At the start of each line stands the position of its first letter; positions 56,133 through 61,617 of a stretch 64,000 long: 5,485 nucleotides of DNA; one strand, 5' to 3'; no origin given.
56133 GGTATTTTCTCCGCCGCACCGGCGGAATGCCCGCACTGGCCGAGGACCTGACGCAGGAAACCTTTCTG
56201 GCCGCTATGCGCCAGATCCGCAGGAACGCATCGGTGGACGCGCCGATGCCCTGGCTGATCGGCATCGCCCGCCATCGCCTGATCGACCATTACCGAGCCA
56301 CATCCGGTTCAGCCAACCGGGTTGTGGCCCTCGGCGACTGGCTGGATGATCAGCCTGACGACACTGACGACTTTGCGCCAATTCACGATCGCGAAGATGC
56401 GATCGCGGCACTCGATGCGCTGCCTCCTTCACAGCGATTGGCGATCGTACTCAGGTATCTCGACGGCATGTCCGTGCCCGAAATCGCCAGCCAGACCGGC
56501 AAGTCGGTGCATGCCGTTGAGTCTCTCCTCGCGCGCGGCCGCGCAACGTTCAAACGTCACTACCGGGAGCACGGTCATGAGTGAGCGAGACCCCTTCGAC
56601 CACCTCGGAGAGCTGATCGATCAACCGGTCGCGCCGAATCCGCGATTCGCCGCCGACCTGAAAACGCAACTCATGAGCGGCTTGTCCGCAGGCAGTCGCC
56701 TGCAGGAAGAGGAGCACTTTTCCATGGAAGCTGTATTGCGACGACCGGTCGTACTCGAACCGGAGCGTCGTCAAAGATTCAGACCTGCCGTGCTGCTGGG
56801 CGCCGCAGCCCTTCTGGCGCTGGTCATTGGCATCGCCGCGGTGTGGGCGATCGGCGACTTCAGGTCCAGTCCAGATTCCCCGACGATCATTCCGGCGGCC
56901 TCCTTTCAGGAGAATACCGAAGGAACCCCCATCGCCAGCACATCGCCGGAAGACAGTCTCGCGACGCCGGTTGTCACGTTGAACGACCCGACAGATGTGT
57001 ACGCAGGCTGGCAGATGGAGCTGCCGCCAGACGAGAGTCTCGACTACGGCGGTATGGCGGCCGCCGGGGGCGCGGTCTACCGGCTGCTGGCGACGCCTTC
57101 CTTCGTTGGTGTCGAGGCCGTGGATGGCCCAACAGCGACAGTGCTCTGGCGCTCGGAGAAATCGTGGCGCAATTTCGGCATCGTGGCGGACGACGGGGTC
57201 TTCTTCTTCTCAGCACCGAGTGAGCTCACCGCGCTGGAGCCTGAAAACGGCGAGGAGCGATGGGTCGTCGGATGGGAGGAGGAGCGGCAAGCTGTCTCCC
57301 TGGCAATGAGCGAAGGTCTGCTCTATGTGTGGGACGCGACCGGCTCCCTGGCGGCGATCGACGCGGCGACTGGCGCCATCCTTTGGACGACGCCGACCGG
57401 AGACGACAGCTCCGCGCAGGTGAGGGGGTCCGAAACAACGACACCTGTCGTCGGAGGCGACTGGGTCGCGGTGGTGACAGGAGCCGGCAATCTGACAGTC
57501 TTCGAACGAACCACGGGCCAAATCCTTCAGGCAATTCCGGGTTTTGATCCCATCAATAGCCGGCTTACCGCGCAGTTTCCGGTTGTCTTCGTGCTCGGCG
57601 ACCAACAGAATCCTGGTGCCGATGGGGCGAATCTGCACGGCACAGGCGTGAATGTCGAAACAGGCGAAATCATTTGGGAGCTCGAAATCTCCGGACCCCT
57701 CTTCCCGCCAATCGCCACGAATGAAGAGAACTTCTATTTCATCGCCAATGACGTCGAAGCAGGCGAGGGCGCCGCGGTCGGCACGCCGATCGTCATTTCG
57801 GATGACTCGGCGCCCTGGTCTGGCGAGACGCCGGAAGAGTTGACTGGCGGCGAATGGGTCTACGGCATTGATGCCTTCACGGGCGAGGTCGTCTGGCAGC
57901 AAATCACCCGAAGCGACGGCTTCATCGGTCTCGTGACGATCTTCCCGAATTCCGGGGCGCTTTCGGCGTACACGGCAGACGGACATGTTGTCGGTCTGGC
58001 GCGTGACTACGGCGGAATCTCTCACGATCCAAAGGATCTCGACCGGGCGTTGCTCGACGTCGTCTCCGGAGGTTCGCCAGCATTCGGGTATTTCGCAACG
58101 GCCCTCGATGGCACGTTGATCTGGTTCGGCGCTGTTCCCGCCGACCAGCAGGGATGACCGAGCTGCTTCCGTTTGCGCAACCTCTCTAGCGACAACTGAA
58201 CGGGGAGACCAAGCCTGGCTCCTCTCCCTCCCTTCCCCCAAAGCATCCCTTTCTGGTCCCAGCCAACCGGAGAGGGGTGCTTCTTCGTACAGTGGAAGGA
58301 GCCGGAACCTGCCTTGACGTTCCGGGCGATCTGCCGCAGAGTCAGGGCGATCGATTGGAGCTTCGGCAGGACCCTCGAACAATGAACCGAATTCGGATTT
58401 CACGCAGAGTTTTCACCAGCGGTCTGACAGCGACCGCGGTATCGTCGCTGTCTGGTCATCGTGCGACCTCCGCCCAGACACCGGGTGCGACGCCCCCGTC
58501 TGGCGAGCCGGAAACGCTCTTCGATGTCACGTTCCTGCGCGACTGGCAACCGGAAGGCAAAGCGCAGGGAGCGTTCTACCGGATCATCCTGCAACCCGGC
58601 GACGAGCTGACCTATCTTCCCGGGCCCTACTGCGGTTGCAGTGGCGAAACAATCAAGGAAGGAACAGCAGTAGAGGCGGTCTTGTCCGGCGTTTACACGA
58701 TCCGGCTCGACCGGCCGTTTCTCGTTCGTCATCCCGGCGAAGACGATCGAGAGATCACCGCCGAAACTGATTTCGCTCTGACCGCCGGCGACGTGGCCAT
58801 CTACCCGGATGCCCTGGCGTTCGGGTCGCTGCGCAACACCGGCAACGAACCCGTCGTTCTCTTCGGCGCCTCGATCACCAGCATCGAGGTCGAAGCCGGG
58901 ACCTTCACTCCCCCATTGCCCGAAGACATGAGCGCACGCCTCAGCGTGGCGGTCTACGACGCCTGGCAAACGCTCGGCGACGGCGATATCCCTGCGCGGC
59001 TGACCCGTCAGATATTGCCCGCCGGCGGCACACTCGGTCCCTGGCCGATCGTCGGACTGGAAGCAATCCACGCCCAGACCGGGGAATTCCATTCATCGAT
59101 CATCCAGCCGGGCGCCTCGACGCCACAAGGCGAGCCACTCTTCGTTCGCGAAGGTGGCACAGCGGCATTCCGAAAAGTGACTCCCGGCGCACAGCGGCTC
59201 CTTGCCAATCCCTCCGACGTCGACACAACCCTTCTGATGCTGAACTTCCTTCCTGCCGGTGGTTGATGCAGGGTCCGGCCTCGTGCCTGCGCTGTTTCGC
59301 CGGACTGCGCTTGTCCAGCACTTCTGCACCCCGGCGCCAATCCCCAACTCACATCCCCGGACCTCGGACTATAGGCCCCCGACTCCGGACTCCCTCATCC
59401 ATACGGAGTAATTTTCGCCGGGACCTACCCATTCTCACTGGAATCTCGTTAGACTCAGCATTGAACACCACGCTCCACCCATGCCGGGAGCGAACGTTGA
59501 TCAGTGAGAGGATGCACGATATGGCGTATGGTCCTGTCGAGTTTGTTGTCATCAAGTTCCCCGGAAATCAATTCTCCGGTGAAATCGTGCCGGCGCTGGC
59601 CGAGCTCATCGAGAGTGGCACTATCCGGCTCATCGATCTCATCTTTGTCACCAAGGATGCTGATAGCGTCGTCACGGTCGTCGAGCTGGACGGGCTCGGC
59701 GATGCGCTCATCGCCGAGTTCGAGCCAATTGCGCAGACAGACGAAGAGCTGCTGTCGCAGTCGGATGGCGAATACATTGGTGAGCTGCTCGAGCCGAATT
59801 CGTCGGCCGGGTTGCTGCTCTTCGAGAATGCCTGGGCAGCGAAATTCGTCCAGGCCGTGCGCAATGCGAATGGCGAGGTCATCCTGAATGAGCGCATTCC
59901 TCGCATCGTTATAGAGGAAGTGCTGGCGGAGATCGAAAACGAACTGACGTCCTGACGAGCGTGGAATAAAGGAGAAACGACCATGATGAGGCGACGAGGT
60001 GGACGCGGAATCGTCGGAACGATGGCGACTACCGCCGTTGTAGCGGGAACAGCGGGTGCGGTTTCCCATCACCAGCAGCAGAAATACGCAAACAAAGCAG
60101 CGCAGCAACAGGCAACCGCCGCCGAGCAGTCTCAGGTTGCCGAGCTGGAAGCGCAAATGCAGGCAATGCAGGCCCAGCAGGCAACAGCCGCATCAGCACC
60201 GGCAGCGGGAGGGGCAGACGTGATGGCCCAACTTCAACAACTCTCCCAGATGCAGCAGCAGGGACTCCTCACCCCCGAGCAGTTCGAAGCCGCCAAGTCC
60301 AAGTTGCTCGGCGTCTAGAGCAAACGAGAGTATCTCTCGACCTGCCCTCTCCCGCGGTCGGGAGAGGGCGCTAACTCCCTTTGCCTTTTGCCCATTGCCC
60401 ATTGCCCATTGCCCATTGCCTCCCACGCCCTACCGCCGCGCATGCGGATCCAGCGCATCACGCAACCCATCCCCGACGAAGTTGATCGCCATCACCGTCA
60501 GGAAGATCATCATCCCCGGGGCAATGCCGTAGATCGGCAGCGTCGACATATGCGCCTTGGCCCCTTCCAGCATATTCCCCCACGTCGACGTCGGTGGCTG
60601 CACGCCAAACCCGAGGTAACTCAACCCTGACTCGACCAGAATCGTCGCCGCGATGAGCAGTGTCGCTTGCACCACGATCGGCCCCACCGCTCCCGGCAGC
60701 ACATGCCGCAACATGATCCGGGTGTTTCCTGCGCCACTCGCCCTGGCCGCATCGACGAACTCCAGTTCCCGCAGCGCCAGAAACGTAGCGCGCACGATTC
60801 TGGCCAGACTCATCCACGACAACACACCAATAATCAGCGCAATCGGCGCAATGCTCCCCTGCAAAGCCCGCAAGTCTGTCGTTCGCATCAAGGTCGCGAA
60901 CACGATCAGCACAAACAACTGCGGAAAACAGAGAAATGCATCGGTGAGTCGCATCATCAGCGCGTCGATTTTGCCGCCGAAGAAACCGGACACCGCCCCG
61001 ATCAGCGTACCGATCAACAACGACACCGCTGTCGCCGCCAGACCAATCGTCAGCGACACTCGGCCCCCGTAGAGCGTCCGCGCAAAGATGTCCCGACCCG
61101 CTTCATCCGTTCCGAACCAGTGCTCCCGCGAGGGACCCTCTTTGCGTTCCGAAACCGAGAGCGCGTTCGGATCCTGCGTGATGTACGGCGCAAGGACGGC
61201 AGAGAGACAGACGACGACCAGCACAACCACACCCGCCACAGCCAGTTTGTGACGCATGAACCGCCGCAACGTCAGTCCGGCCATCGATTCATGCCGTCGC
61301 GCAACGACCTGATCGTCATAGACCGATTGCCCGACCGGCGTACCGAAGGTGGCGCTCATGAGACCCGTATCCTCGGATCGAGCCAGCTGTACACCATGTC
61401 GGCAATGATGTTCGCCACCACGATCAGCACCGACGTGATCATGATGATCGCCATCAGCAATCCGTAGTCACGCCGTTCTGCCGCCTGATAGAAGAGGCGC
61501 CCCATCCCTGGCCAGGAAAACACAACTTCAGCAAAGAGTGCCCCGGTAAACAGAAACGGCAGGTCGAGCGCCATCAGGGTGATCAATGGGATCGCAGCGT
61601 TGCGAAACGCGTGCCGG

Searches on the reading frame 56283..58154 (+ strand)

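Call 37: search_protein_families(library=pfam, proteins=[window:56283-58154:+], max_evalue=0.00001)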
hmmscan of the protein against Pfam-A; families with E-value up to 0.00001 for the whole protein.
window:56283-58154:+ (624 aa): 3 families
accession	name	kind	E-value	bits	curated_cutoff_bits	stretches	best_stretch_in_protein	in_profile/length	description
PF13360.13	PQQ_2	-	1.2e-19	71.3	27.6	1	277-415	5-141/233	Outer membrane protein assembly factor BamB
PF01011.28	PQQ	-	1.6e-06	27.6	26.7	0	354-417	497-562/595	Glucose/ethanol/alcohol dehydrogenase, beta-propeller domain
PF13570.13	Beta-prop_ACSF4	-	8e-06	25.9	133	0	314-486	72-231/329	Beta-alanine-activating enzyme, beta-propeller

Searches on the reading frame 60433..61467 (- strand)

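Call 37: search_protein_families(library=pfam, proteins=[window:60433-61467:-], max_evalue=0.00001)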
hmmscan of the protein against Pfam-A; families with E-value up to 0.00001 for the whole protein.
window:60433-61467:- (345 aa): 2 families
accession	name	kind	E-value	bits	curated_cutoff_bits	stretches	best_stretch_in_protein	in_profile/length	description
PF00528.27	BPD_transp_1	-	5.9e-27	95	26.4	1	153-344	1-183/184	Binding-protein-dependent transport system inner membrane component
PF12911.12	OppC_N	-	2.1e-10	40.7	23.9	1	63-104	3-45/53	N-terminal TM domain of oligopeptide transport permease C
